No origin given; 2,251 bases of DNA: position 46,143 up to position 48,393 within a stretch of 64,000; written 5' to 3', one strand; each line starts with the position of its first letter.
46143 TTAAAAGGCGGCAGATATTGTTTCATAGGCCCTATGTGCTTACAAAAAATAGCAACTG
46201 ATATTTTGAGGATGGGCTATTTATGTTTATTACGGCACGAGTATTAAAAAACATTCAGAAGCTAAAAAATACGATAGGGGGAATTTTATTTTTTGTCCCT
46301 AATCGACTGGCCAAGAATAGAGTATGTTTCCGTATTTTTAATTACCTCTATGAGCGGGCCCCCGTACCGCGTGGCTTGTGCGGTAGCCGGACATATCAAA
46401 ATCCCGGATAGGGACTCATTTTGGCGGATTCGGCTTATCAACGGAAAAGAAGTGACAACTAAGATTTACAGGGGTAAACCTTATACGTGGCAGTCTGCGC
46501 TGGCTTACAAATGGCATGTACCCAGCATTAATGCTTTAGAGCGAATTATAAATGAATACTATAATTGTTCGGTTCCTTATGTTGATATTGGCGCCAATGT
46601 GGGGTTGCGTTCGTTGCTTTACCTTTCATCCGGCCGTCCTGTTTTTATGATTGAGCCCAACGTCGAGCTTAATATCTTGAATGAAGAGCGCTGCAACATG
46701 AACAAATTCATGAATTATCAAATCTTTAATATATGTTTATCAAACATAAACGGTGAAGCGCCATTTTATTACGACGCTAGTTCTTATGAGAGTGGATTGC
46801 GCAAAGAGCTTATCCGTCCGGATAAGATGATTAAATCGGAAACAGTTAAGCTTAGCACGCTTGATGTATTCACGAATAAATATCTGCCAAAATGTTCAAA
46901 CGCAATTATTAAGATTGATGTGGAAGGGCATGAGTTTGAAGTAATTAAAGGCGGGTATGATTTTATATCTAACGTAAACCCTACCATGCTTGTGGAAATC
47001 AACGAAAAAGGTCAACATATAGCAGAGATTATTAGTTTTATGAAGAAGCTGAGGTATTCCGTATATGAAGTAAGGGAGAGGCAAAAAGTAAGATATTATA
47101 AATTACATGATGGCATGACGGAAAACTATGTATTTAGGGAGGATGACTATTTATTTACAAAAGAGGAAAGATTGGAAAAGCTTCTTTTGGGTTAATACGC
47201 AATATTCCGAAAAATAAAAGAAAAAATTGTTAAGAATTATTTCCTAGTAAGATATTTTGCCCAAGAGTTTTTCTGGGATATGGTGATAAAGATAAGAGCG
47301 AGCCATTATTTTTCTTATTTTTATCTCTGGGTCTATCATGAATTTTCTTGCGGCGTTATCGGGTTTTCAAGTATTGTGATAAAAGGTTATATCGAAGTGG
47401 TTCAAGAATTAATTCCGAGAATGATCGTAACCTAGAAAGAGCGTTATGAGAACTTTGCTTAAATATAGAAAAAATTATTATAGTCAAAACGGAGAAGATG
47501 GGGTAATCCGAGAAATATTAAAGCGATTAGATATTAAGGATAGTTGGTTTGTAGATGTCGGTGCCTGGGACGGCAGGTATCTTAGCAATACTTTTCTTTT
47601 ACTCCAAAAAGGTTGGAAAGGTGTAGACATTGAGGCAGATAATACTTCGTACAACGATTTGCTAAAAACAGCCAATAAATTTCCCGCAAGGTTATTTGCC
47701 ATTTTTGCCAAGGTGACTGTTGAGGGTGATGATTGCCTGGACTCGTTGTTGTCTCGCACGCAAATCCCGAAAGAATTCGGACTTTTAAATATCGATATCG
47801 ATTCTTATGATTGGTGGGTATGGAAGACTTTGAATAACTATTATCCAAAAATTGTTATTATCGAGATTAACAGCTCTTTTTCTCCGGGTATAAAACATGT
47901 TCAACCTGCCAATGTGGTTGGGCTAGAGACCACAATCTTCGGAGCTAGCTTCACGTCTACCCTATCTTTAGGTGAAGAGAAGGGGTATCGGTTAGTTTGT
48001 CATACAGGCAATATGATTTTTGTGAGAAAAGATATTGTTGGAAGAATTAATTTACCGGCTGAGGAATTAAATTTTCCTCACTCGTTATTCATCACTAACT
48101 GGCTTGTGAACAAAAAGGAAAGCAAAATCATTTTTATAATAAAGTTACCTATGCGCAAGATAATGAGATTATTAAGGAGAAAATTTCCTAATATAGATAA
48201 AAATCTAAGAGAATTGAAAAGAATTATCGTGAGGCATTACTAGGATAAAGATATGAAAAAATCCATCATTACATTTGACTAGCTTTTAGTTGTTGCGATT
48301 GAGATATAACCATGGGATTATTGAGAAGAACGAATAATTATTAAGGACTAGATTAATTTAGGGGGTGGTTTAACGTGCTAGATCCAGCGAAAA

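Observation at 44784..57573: AT-richer accessory island devoted to glycan methylation and modification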

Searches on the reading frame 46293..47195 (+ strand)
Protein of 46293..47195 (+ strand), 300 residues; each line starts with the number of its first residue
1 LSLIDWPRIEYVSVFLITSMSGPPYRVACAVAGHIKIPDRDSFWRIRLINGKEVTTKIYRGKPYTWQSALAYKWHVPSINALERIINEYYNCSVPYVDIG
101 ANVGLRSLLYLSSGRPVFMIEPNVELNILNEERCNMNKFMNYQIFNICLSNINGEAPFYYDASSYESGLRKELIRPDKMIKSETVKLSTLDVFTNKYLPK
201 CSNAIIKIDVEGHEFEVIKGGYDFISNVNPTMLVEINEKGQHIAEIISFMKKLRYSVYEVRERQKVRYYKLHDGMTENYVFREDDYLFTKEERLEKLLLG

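Call 4: search_protein_families(library=pfam, proteins=[window:46293-47195:+], max_evalue=0.01)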
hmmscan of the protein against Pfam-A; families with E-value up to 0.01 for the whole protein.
window:46293-47195:+ (300 aa): 2 families
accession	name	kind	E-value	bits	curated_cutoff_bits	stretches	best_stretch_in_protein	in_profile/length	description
PF05050.19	Methyltransf_21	-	5.5e-15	56.3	22.7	1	98-256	1-172/173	Methyltransferase FkbM domain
PF05575.17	V_cholerae_RfbT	-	1.1e-05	25.3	27.9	1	68-229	56-218/286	Vibrio cholerae RfbT protein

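Call 14: search_protein_families(library=ncbifam, proteins=[window:46293-47195:+], max_evalue=0.01)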
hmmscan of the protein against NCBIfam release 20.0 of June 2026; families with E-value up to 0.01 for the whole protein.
window:46293-47195:+ (300 aa): 1 family
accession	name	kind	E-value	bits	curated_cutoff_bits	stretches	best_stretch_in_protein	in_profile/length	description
TIGR01444.1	fkbM_fam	subfamily_domain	6.8e-19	68.7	37.7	1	96-236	2-142/143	FkbM family methyltransferase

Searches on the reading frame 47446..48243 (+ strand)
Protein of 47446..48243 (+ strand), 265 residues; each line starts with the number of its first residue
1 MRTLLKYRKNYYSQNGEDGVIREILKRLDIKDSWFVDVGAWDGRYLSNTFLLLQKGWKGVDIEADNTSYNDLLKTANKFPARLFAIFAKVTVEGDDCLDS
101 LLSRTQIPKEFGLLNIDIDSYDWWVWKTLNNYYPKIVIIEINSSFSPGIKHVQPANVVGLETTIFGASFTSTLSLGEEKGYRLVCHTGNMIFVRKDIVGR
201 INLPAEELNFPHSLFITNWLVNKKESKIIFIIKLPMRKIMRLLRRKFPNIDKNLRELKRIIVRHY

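Call 4: search_protein_families(library=pfam, proteins=[window:47446-48243:+], max_evalue=0.01)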
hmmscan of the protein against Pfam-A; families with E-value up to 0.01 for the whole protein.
window:47446-48243:+ (265 aa): 0 families

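Call 14: search_protein_families(library=ncbifam, proteins=[window:47446-48243:+], max_evalue=0.01)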
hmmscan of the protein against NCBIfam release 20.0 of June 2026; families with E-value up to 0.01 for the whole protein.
window:47446-48243:+ (265 aa): 1 family
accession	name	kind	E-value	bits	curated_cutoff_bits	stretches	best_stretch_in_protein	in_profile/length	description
NF008734.0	PRK11760.1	equivalog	0.0045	16.4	176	1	215-257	287-329/359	23S rRNA (cytidine(2498)-2'-O)-methyltransferase RlmM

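Call 47: find_homologous_proteins(query=window:47446-48243:+, max_evalue=0.001)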
Query window:47446-48243:+ (265 aa): 1538 proteins with E <= 0.001 among 2193 candidates; the best 120 are listed.
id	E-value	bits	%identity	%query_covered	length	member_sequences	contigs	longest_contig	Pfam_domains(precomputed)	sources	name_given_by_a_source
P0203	3.6e-176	602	100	100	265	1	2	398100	-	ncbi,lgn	ncbi:MAG: hypothetical protein WCI77_00880 [Candidatus Omnitrophota bacterium]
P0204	9.4e-107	374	63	98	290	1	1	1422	-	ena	-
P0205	3.3e-105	369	62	98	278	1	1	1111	-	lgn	-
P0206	2.6e-99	350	62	94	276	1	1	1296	-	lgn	-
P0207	1.5e-84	301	59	88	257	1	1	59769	-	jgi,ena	-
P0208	1.0e-82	295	57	92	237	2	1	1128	-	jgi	-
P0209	5.6e-80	286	57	84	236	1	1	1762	-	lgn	-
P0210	7.4e-80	286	56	83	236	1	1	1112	-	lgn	-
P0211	2.7e-79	284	55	92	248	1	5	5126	PF05050.20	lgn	-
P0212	1.7e-78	282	56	83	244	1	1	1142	-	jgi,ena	-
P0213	5.2e-78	280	58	83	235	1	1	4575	-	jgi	-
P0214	4.5e-77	277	57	83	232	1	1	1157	-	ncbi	-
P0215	1.0e-75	272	55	83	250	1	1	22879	-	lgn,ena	-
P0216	1.2e-74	269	58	82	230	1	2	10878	-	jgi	jgi:hypothetical protein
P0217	1.2e-73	266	54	91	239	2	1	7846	-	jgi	jgi:hypothetical protein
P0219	4.6e-73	264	49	96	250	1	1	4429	PF05050.20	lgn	-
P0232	6.9e-68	247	51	88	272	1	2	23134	PF05050.20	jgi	jgi:hypothetical protein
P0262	1.4e-63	233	49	93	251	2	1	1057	PF05050.20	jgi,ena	-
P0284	7.7e-62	227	47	83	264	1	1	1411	PF05050.20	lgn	-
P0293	6.1e-61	224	47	95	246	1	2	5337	PF05050.20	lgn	-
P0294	6.4e-61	224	49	96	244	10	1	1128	PF05050.20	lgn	-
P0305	2.0e-60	222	50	85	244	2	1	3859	PF05050.20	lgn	-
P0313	3.3e-60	222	50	82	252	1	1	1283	PF05050.20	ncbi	-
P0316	3.8e-60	221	48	96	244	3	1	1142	PF05050.20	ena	-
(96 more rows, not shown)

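Call 64: search_protein_families(library=pfam, alignment_id=A2, max_evalue=0.01)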
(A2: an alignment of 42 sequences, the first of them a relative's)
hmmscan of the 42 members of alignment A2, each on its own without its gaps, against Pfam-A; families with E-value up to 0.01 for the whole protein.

A. member 1, P0203 (265 aa): 0 families

B. families by the number of members that match (of 42 scanned): 3 families
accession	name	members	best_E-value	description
PF05050.19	Methyltransf_21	24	3e-07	Methyltransferase FkbM domain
PF13578.12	Methyltransf_24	2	0.0062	Methyltransferase domain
PF23429.1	DUF7116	1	0.0015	Family of unknown function (DUF7116)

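Call 74: find_related_loci(query=A2, collection=viral_contigs, flank=5000)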
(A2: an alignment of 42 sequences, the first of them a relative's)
Query A2 (265 aa) in viral_contigs; peptide patterns used: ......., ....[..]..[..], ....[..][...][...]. (x = any residue, [..] = any of these).
600 stretches matched a pattern (row limit reached: there are more); 267 encode a relative of the query (tblastn E <= 1e-3); the best 80 are kept; 80 distinct loci.
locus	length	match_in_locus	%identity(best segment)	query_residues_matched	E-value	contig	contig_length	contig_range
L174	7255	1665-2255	52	1-198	9e-62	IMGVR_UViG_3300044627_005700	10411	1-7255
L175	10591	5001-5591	49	1-197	6e-57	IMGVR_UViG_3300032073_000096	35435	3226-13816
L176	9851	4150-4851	43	1-243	2e-56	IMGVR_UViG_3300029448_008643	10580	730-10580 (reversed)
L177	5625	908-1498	49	7-209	1e-56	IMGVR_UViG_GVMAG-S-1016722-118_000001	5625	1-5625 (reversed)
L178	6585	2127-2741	47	7-219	2e-56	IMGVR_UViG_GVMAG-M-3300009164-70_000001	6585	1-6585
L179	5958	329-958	46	5-222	4e-56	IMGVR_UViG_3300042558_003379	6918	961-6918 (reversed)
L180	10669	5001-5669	45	7-238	1e-55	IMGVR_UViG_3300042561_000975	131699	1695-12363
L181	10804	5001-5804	42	2-264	1e-55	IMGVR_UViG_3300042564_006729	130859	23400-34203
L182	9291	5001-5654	47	4-219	2e-55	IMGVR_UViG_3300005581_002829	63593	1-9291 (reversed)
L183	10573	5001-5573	48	1-198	3e-55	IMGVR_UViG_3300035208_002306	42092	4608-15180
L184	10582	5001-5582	50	6-203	6e-55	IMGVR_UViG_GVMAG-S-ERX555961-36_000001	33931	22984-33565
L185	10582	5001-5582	46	6-204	6e-55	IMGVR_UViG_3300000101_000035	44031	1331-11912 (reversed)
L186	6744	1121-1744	48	5-220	3e-55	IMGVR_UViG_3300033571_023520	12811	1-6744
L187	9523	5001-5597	50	1-197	1e-54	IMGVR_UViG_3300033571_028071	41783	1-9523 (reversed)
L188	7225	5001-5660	45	5-226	2e-54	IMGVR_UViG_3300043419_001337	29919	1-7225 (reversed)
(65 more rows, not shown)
